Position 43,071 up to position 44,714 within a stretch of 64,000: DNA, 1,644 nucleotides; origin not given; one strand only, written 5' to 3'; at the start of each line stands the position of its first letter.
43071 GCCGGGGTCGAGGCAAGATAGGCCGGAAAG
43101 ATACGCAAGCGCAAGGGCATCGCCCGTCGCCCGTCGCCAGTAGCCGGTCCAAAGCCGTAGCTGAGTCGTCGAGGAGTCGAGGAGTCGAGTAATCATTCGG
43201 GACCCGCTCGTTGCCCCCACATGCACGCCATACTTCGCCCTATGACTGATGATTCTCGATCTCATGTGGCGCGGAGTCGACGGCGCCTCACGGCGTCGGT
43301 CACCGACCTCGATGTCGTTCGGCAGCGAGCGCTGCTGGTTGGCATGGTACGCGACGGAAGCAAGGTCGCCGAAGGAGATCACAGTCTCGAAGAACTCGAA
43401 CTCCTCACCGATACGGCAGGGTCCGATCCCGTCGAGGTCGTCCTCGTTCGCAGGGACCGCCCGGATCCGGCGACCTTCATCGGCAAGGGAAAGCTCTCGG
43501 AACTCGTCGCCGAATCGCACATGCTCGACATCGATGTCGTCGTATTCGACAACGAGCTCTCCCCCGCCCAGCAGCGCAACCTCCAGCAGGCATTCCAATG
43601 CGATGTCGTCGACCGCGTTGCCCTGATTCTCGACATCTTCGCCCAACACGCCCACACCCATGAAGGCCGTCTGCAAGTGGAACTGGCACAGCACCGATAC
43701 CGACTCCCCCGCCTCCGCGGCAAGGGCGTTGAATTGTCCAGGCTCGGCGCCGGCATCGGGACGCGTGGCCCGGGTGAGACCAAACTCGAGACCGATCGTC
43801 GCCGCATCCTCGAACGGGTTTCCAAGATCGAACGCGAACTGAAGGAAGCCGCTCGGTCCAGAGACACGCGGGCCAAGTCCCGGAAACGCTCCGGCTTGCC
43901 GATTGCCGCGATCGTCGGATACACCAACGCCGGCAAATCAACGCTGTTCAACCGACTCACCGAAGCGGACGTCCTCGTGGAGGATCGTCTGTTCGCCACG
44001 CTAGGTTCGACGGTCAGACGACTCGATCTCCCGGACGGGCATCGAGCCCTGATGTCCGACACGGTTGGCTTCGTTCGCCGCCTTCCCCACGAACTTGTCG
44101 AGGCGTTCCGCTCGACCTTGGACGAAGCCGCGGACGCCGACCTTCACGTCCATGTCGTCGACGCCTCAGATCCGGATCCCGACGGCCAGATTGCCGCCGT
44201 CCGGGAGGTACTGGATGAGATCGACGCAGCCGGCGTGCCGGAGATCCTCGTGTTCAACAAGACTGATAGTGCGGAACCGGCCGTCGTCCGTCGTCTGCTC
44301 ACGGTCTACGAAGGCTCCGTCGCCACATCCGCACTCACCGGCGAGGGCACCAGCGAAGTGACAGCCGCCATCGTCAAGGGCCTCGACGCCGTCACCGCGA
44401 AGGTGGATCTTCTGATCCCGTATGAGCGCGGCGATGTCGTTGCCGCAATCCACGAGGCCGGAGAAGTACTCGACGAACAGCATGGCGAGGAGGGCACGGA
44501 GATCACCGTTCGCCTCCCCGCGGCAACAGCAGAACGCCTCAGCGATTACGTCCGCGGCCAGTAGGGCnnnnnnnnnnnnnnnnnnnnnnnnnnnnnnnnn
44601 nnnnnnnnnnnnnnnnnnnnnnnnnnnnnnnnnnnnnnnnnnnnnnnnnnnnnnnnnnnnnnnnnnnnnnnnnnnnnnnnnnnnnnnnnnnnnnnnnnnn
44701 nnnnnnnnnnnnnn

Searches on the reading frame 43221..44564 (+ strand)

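Call 52: search_protein_families(library=ncbifam, proteins=[window:43221-44564:+], max_evalue=0.00001)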
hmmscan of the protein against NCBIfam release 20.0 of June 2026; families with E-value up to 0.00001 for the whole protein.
window:43221-44564:+ (447 aa): 16 families
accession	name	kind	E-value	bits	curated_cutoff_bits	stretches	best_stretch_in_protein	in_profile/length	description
TIGR03156.1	GTP_HflX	equivalog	9.1e-134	445.8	216.75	1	36-386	1-349/351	GTPase HflX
NF008280.0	PRK11058.1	equivalog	3.8e-103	345.6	441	1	54-441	25-415/426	ribosome rescue GTPase HflX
NF003661.0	PRK05291.1-3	equivalog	8.2e-16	58.4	380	1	193-426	186-408/448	tRNA uridine-5-carboxymethylaminomethyl(34) synthesis GTPase MnmE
NF000908.1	PRK00089.1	equivalog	3.6e-14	52.7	237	1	228-388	5-167/291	GTPase Era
TIGR03594.1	GTPase_EngA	equivalog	2.2e-13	50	306.7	1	228-391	2-163/432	ribosome biogenesis GTPase Der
TIGR02729.1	Obg_CgtA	equivalog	1.5e-10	40.6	280.25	1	230-386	161-326/329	Obg family GTPase CgtA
TIGR03918.1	GTP_HydF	equivalog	4.5e-10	38.9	325.55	1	229-392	10-171/392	[FeFe] hydrogenase H-cluster maturation GTPase HydF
TIGR00231.1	small_GTP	domain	1.1e-09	38.2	42.5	1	230-391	7-158/164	GTP-binding protein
NF008956.1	PRK12299.1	equivalog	2.9e-09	36.3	300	1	230-387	162-324/327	GTPase ObgE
TIGR00450.1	mnmE_trmE_thdF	equivalog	6.8e-09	35.3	252.6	1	192-372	178-350/446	tRNA uridine-5-carboxymethylaminomethyl(34) synthesis GTPase MnmE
TIGR00436.1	era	equivalog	1.1e-08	34.8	116.25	1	229-390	3-165/270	GTPase Era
NF002828.0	PRK03003.1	equivalog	2.8e-08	32.8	631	1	209-393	23-205/477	ribosome biogenesis GTPase Der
TIGR03596.1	GTPase_YlqF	equivalog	3e-08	33.4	208.2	0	198-251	89-143/276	ribosome biogenesis GTPase YlqF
NF007071.0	PRK09518.1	equivalog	4.9e-08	31.9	953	1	219-389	437-615/706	bifunctional cytidylate kinase/GTPase Der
NF008955.0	PRK12297.1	equivalog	6.1e-08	32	406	1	230-392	163-332/429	GTPase ObgE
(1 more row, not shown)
